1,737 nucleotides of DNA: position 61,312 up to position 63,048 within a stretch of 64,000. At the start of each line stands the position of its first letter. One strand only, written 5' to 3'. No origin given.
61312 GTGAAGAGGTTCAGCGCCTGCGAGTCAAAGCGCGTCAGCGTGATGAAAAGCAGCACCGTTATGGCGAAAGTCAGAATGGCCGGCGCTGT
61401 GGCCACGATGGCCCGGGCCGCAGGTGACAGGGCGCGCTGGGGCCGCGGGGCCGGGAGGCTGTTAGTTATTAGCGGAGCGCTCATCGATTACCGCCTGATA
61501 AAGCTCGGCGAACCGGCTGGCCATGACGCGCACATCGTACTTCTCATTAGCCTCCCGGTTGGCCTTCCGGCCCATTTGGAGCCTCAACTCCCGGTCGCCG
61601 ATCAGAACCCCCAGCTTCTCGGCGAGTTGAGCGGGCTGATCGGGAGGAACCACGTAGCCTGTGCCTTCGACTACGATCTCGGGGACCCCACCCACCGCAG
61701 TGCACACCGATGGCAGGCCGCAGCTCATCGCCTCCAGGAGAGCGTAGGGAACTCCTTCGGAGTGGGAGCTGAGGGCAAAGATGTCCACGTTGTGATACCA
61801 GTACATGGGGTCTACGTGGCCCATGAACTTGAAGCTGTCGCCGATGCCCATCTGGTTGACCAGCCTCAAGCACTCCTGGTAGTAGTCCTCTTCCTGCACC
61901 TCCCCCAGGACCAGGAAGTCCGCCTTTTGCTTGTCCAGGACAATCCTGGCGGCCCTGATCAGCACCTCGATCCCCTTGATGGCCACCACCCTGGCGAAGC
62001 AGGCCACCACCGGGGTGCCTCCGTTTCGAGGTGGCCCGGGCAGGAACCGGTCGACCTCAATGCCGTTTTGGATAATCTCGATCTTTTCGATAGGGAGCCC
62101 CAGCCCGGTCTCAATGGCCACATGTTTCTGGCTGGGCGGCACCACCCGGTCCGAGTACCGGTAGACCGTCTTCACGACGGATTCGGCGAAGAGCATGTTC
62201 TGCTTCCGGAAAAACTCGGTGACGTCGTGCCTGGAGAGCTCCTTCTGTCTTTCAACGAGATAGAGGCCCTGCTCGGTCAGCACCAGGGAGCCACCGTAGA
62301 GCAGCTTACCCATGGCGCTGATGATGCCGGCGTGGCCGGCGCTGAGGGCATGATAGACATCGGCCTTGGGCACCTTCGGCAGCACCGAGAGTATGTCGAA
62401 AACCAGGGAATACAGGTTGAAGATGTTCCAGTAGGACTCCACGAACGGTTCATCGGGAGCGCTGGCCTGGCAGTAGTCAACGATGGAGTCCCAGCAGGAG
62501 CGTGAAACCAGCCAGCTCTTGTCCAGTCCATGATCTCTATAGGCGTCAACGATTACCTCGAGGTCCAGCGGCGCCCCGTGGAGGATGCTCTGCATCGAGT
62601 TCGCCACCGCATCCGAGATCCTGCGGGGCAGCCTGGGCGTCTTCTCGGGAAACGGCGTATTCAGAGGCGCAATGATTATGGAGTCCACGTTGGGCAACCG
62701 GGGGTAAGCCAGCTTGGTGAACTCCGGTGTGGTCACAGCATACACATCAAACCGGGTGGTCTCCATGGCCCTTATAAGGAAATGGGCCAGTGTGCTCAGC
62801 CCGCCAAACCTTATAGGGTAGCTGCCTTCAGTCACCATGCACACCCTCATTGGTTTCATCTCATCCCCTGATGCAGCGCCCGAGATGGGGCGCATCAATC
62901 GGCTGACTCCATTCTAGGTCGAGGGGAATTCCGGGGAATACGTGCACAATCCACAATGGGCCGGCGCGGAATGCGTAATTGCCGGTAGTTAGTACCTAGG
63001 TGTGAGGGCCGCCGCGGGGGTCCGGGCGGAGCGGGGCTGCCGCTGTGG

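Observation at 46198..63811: Pel-/galactosaminogalactan-like exopolysaccharide locus with a PelF/PelG-like core but a non-canonical accessory set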

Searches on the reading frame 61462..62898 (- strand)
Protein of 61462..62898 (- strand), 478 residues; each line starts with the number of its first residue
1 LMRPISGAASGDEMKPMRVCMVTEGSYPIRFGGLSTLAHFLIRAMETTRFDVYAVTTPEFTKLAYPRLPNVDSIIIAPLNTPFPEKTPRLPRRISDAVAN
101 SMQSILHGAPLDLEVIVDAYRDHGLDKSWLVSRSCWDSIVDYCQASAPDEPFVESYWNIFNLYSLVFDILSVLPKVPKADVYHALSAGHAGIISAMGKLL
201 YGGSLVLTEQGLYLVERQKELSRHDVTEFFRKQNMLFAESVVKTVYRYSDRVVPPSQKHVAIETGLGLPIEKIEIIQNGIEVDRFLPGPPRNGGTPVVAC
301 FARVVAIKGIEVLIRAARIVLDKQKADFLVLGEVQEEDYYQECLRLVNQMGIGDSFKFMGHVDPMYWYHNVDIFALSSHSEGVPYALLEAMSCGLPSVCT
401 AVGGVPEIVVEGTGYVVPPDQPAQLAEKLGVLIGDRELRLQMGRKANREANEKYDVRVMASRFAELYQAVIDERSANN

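Call 4: search_protein_families(library=pfam, proteins=[window:61462-62898:-], max_evalue=0.01)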
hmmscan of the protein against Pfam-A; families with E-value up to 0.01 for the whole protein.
window:61462-62898:- (478 aa): 6 families
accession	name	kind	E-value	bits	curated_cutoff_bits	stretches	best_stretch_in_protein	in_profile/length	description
PF11997.14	DUF3492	-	9.6e-40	137.5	23.3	1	17-267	1-264/268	Domain of unknown function (DUF3492)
PF00534.26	Glycos_transf_1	-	1.1e-30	106.9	26.4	1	290-447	10-170/172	Glycosyl transferases group 1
PF13692.12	Glyco_trans_1_4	-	1.4e-30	106.9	27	1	296-434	2-141/142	Glycosyl transferases group 1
PF13439.12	Glyco_transf_4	-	6.4e-09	36.5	28.5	1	154-284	49-170/170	Glycosyltransferase Family 4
PF13524.12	Glyco_trans_1_2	-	1.8e-05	25.2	25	1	379-458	59-137/144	Glycosyl transferase-like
PF13579.12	Glyco_trans_4_4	-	0.00014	22.6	29.7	1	162-279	56-158/158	Glycosyl transferase 4-like domain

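Call 6: search_protein_families(library=ncbifam, proteins=[window:61462-62898:-], max_evalue=0.001)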
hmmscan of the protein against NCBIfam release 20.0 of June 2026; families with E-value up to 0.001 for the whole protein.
window:61462-62898:- (478 aa): 32 families (the best 25 are shown)
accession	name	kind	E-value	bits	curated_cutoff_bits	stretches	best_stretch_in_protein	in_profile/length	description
NF038011.1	PelF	equivalog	1.3e-45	156.4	100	1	19-467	2-489/489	GT4 family glycosyltransferase PelF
TIGR03088.1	stp2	hypoth_equivalog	8.7e-32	110.6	409.05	1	264-470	153-373/374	TIGR03088 family PEP-CTERM/XrtA system glycosyltransferase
NF041876.1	EPS_EpsE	equivalog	8.4e-30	104.3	400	1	271-461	186-387/389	exopolysaccharide biosynthesis GT4 family glycosyltransferase EpsE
TIGR03999.1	thiol_BshA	equivalog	1.4e-22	80.2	273.7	1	240-471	136-374/375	N-acetyl-alpha-D-glucosaminyl L-malate synthase BshA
TIGR03449.1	mycothiol_MshA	equivalog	1.2e-19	70.6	462.5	1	271-471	188-404/406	D-inositol-3-phosphate glycosyltransferase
TIGR02149.1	glgA_Coryne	subfamily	1.8e-18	66.8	302.4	1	179-471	84-391/391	glycogen synthase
TIGR04005.1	wcaL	equivalog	4.7e-17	62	537.6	1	243-469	169-405/406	colanic acid biosynthesis glycosyltransferase WcaL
NF041010.1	glycosy_Agl16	equivalog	5.2e-17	61.7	575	1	231-469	116-350/352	glycosylation protein Agl16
NF047684.1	TeichurnBiosyTuaC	equivalog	1.6e-15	56.9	550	1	300-471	224-390/391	teichuronic acid biosynthesis protein TuaC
TIGR04157.1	glyco_rSAM_CFB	subfamily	1e-14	54.4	400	1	243-467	164-406/406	TIGR04157 family glycosyltransferase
NF038229.1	Glyco4_Geo_Pelo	equivalog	1.6e-13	50.4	400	1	271-471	133-337/338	GPMC system family 4 glycosyltransferase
TIGR04063.1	stp3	hypoth_equivalog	1.9e-12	46.8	442.05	1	267-471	176-396/397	TIGR04063 family PEP-CTERM/XrtA system glycosyltransferase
NF011726.0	PRK15179.1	equivalog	2.2e-12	46.1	733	1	316-468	539-692/694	Vi polysaccharide biosynthesis protein TviE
NF053787.1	GlcN_PG_synth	equivalog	3.5e-12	45.8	480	1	239-471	134-360/361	N-acetylglucosaminyl phosphatidylglycerol synthase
NF038295.1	EPS_HpsP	equivalog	1.5e-11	44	550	1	295-470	207-387/388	hormogonium polysaccharide biosynthesis glycosyltransferase HpsP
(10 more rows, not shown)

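Call 11: find_homologous_proteins(query=window:61462-62859:-, max_evalue=1e-20)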
Query window:61462-62859:- (465 aa): 141 proteins with E <= 1e-20 among 8000 candidates; the best 120 are listed.
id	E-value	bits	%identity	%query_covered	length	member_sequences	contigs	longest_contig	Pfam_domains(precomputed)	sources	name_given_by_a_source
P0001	0.0e+0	1040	100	98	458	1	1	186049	PF00534.27,PF13524.13,PF13439.13,PF11997.15,PF13692.13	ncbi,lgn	-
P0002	2.0e-268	909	85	98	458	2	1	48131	PF00534.27,PF13579.13,PF13439.13,PF11997.15,PF13692.13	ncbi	-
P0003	7.8e-236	801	76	98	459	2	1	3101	PF00534.27,PF13579.13,PF13524.13,PF13439.13,PF11997.15,PF13692.13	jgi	-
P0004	2.1e-219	747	69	98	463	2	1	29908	PF00534.27,PF13579.13,PF13524.13,PF13439.13,PF11997.15,PF13692.13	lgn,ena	-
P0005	1.8e-218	744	72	98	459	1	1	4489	PF00534.27,PF13579.13,PF13524.13,PF13439.13,PF11997.15,PF20706.4,PF13692.13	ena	-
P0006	4.7e-206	703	66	99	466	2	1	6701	PF00534.27,PF13579.13,PF13524.13,PF13439.13,PF11997.15,PF13692.13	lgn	-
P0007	8.1e-189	646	60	98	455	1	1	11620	PF00534.27,PF13579.13,PF13524.13,PF13439.13,PF11997.15,PF20706.4,PF13692.13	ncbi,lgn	-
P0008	3.0e-169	582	56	98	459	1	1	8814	PF00534.27,PF13579.13,PF13439.13,PF11997.15,PF20706.4,PF13692.13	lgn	-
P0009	1.1e-154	534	51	98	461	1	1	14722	PF00534.27,PF13579.13,PF13524.13,PF13439.13,PF11997.15,PF13692.13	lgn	-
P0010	4.2e-151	522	50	97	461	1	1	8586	PF00534.27,PF13524.13,PF13439.13,PF11997.15,PF20706.4,PF13692.13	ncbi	-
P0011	3.2e-149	516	49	99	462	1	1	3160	PF00534.27,PF13579.13,PF13524.13,PF13439.13,PF11997.15,PF13692.13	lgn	-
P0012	7.0e-147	508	50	99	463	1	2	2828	PF00534.27,PF13579.13,PF13524.13,PF13439.13,PF11997.15,PF20706.4,PF13692.13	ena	-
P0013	7.3e-145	501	56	83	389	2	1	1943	PF00534.27,PF13524.13,PF13439.13,PF11997.15,PF13692.13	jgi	jgi:glycosyltransferase involved in cell wall biosynthesis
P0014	4.0e-143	495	50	98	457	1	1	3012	PF00534.27,PF13439.13,PF11997.15,PF13692.13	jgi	jgi:polysaccharide biosynthesis protein PelF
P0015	9.7e-143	494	49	98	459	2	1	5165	PF00534.27,PF13579.13,PF13524.13,PF13439.13,PF11997.15,PF20706.4,PF13692.13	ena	-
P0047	1.8e-129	450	46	99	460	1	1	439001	PF00534.27,PF13579.13,PF13524.13,PF13439.13,PF11997.15,PF13692.13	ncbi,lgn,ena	-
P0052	3.2e-128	446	47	97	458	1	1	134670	PF00534.27,PF13439.13,PF11997.15,PF13692.13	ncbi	ncbi:MAG: GT4 family glycosyltransferase PelF [Dehalogenimonas sp.]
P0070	6.8e-118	412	46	93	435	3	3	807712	PF00534.27,PF13439.13,PF11997.15,PF13692.13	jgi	jgi:glycosyltransferase involved in cell wall biosynthesis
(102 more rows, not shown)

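Call 13: find_encoding_contigs(protein=P0002, flank=10000, max_places=2)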
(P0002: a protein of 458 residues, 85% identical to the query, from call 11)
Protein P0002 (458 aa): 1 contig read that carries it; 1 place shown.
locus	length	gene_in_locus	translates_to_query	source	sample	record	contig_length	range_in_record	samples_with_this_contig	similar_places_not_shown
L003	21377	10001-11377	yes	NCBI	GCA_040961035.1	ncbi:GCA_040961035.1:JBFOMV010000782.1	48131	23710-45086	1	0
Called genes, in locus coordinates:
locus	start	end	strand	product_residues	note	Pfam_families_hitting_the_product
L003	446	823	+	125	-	-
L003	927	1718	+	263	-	PF00198:2-oxoacid_dh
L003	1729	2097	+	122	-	PF07883:Cupin_2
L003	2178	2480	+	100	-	-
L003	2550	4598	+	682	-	PF13187:Fer4_9 (weak), PF02754:CCG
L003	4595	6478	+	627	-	PF02730:AFOR_N, PF01314:AFOR_C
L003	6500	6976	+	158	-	PF13247:Fer4_11, PF25160:LdpA_Fe-S-bd, PF12838:Fer4_7 (weak), PF00037:Fer4, PF12797:Fer4_2 (weak), PF12837:Fer4_6, PF13237:Fer4_10 (weak), PF14697:Fer4_21 (weak), +4 more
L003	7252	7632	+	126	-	-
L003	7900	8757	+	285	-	PF12138:Spherulin4 (faint)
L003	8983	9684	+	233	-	PF00072:Response_reg, PF00196:GerE, PF13384:HTH_23 (weak)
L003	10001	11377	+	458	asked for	PF11997:DUF3492, PF13579:Glyco_trans_4_4 (faint), PF13439:Glyco_transf_4 (weak), PF00534:Glycos_transf_1, PF13692:Glyco_trans_1_4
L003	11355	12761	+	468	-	PF16933:PelG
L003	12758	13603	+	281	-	PF01073:3Beta_HSD, PF01370:Epimerase, PF02719:Polysacc_synt_2, PF04321:RmlD_sub_bind, PF07993:NAD_binding_4, PF13460:NAD_binding_10, PF16363:GDP_Man_Dehyd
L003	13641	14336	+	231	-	-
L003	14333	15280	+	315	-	PF01073:3Beta_HSD, PF01370:Epimerase, PF02719:Polysacc_synt_2, PF04321:RmlD_sub_bind, PF07993:NAD_binding_4 (faint), PF16363:GDP_Man_Dehyd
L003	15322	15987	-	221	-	PF00072:Response_reg, PF08281:Sigma70_r4_2 (weak), PF00196:GerE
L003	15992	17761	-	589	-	PF13522:GATase_6, PF13537:GATase_7, PF01380:SIS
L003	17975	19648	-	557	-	PF12138:Spherulin4, PF05345:He_PIG, PF17963:Big_9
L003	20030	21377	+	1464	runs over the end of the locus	?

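Call 14: find_encoding_contigs(protein=P0004, flank=10000, max_places=2)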
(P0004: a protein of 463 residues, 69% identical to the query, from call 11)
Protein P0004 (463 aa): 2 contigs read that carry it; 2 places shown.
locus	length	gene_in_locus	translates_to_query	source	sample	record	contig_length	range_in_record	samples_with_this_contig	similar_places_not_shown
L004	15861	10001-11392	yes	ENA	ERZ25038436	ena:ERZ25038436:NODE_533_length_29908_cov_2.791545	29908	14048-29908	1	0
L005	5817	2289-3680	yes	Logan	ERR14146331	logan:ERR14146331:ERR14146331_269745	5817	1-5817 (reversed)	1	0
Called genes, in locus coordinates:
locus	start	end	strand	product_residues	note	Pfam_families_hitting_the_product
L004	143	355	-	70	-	-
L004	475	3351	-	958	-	PF00005:ABC_tran (faint), PF02463:SMC_N (faint), PF13191:AAA_16 (faint), PF13555:AAA_29 (faint), PF20703:nSTAND1 (faint), PF17760:UvrA_inter, PF17755:UvrA_DNA-bind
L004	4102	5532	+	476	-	PF08545:ACP_syn_III (weak), PF08541:ACP_syn_III_C, PF12172:zf-ChsH2 (weak), PF01796:OB_ChsH2_C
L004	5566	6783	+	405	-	PF00108:Thiolase_N, PF02803:Thiolase_C, PF22691:Thiolase_C_1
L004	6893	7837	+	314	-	PF00106:adh_short, PF08659:KR, PF13561:adh_short_C2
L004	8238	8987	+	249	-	PF00072:Response_reg, PF00196:GerE, PF13384:HTH_23 (weak)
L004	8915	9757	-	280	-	-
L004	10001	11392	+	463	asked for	PF11997:DUF3492, PF13579:Glyco_trans_4_4, PF13439:Glyco_transf_4 (weak), PF00534:Glycos_transf_1, PF13692:Glyco_trans_1_4, PF13524:Glyco_trans_1_2 (weak)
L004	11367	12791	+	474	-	PF16933:PelG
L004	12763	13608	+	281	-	PF01073:3Beta_HSD, PF01370:Epimerase, PF02719:Polysacc_synt_2, PF04321:RmlD_sub_bind, PF07993:NAD_binding_4 (faint), PF13460:NAD_binding_10, PF16363:GDP_Man_Dehyd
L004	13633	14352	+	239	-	PF12138:Spherulin4 (faint)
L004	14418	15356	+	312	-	PF01073:3Beta_HSD, PF01370:Epimerase, PF02719:Polysacc_synt_2, PF04321:RmlD_sub_bind, PF13460:NAD_binding_10 (weak), PF16363:GDP_Man_Dehyd, PF07993:NAD_binding_4 (weak)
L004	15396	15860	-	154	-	?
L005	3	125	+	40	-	?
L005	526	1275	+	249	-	PF00072:Response_reg, PF00196:GerE, PF13384:HTH_23 (weak)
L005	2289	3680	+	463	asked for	PF11997:DUF3492, PF13579:Glyco_trans_4_4, PF13439:Glyco_transf_4 (weak), PF00534:Glycos_transf_1, PF13692:Glyco_trans_1_4, PF13524:Glyco_trans_1_2 (weak)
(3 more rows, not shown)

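Call 15: find_encoding_contigs(protein=P0047, flank=10000, max_places=1)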
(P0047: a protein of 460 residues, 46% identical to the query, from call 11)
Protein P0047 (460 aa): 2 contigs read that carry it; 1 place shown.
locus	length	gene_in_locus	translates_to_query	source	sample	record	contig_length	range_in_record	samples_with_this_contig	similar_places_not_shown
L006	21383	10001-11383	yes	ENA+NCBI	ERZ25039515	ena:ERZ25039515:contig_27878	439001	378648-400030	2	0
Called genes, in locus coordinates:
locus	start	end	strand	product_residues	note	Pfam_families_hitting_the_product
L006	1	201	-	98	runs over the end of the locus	PF13451:zf_Tbcl, PF23477:zf_Tbcl_2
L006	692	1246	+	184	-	PF00857:Isochorismatase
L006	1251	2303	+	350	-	-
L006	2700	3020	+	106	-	PF03692:CxxCxxCC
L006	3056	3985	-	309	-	PF00291:PALP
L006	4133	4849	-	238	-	-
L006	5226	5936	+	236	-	PF00072:Response_reg, PF00196:GerE, PF13384:HTH_23 (faint)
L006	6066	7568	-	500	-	PF13205:Big_5 (faint)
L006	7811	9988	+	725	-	PF09960:DUF2194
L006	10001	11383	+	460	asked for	PF11997:DUF3492, PF13439:Glyco_transf_4, PF13579:Glyco_trans_4_4, PF00534:Glycos_transf_1, PF13692:Glyco_trans_1_4, PF13524:Glyco_trans_1_2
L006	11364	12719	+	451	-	PF16933:PelG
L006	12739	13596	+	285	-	PF00106:adh_short (faint), PF01073:3Beta_HSD, PF01370:Epimerase, PF02719:Polysacc_synt_2, PF04321:RmlD_sub_bind, PF07993:NAD_binding_4, PF13460:NAD_binding_10 (weak), PF16363:GDP_Man_Dehyd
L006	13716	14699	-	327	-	PF01073:3Beta_HSD, PF01370:Epimerase, PF02719:Polysacc_synt_2, PF04321:RmlD_sub_bind, PF07993:NAD_binding_4 (faint), PF13460:NAD_binding_10 (weak), PF16363:GDP_Man_Dehyd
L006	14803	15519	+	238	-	-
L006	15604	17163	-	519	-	PF00037:Fer4 (faint), PF13183:Fer4_8, PF13237:Fer4_10 (faint), PF13534:Fer4_17, PF02754:CCG (weak)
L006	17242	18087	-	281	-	-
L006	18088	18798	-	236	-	PF00072:Response_reg, PF08281:Sigma70_r4_2, PF00196:GerE, PF13384:HTH_23 (weak)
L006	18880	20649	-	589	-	PF13522:GATase_6, PF13537:GATase_7, PF01380:SIS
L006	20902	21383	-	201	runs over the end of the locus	-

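Call 16: find_encoding_contigs(protein=P0052, flank=10000, max_places=1)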
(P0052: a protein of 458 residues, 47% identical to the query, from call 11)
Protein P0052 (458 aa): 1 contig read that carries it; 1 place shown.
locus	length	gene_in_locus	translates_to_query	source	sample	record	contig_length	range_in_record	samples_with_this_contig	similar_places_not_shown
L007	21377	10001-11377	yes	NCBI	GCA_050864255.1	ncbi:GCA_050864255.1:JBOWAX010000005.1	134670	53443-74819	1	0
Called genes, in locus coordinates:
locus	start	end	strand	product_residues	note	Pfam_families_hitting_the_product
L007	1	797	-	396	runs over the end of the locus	PF00989:PAS (weak), PF07730:HisKA_3, PF13581:HATPase_c_2 (weak), PF02518:HATPase_c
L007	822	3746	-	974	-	PF01339:CheB_methylest, PF03705:CheR_N, PF01739:CheR, PF13188:PAS_8 (faint), PF08448:PAS_4 (faint), PF13596:PAS_10, PF00989:PAS, PF13426:PAS_9 (weak)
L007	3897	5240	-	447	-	PF02878:PGM_PMM_I, PF02879:PGM_PMM_II, PF02880:PGM_PMM_III, PF00408:PGM_PMM_IV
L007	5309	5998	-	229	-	PF00072:Response_reg, PF00196:GerE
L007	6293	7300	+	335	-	PF01073:3Beta_HSD, PF01370:Epimerase, PF02719:Polysacc_synt_2, PF04321:RmlD_sub_bind, PF07993:NAD_binding_4, PF16363:GDP_Man_Dehyd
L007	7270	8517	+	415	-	PF00266:Aminotran_5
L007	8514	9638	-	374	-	PF12138:Spherulin4 (weak)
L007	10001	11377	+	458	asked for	PF11997:DUF3492, PF13439:Glyco_transf_4, PF00534:Glycos_transf_1, PF13692:Glyco_trans_1_4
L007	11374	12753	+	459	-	PF16933:PelG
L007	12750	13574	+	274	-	PF00106:adh_short (weak), PF01073:3Beta_HSD, PF01370:Epimerase, PF02719:Polysacc_synt_2, PF04321:RmlD_sub_bind, PF08659:KR (weak), PF13460:NAD_binding_10, PF16363:GDP_Man_Dehyd, +1 more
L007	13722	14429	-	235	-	PF00072:Response_reg, PF00196:GerE, PF08281:Sigma70_r4_2 (weak)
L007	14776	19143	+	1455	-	PF09960:DUF2194, PF13715:CarbopepD_reg_2, PF18676:MBG_2, PF18657:YDG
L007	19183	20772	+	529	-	PF09479:Flg_new (faint), PF18998:Flg_new_2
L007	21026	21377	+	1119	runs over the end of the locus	PF00041:fn3 (faint), PF16656:Pur_ac_phosph_N (faint)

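Call 17: find_encoding_contigs(protein=P0070, flank=10000, max_places=1)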
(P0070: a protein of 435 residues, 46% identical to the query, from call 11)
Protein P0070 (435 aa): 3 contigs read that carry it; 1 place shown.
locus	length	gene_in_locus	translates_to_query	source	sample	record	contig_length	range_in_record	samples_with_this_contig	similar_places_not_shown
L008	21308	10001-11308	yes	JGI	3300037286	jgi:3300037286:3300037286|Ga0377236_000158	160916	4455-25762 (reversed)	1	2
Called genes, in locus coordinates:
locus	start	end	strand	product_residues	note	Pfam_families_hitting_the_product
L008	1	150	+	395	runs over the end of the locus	PF00483:NTP_transferase, PF12804:NTP_transf_3, PF25084:LbH_EIF2B, PF25087:GMPPB_C, PF00132:Hexapep, PF24894:Hexapep_GlmU (weak), PF25084:LbH_EIF2B, PF00132:Hexapep (weak), +1 more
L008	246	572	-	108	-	PF11387:DUF2795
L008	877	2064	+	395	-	PF00483:NTP_transferase, PF12804:NTP_transf_3, PF24894:Hexapep_GlmU (faint), PF25087:GMPPB_C, PF00132:Hexapep, PF14602:Hexapep_2, PF25084:LbH_EIF2B, PF00132:Hexapep (weak)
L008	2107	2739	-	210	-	PF00072:Response_reg, PF00196:GerE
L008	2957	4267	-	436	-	PF02878:PGM_PMM_I, PF02879:PGM_PMM_II, PF02880:PGM_PMM_III, PF00408:PGM_PMM_IV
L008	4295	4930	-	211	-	PF00072:Response_reg, PF00196:GerE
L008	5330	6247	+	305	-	PF01073:3Beta_HSD, PF01370:Epimerase, PF02719:Polysacc_synt_2, PF04321:RmlD_sub_bind, PF07993:NAD_binding_4, PF16363:GDP_Man_Dehyd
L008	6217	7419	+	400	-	PF00266:Aminotran_5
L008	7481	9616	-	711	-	PF17963:Big_9 (faint), PF05345:He_PIG (weak), PF12138:Spherulin4 (weak)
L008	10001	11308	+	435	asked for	PF11997:DUF3492, PF13439:Glyco_transf_4 (weak), PF00534:Glycos_transf_1, PF13692:Glyco_trans_1_4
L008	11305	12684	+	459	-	PF16933:PelG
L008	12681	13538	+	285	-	PF01073:3Beta_HSD, PF01370:Epimerase, PF02719:Polysacc_synt_2, PF04321:RmlD_sub_bind, PF07993:NAD_binding_4 (weak), PF13460:NAD_binding_10 (weak), PF16363:GDP_Man_Dehyd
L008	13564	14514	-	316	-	PF01073:3Beta_HSD, PF01370:Epimerase, PF02719:Polysacc_synt_2, PF04321:RmlD_sub_bind, PF07993:NAD_binding_4 (faint), PF13460:NAD_binding_10, PF16363:GDP_Man_Dehyd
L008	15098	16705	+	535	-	PF12138:Spherulin4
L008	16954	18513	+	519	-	-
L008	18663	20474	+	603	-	PF13522:GATase_6, PF13537:GATase_7, PF01380:SIS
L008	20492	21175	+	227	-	PF08281:Sigma70_r4_2 (weak), PF00196:GerE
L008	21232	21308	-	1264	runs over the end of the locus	PF00041:fn3 (faint), PF04264:YceI (faint), PF16655:PhoD_N (faint), PF16656:Pur_ac_phosph_N (faint), PF23376:Fn3_VIN3 (faint), PF26747:Ig-like_AcrB (faint)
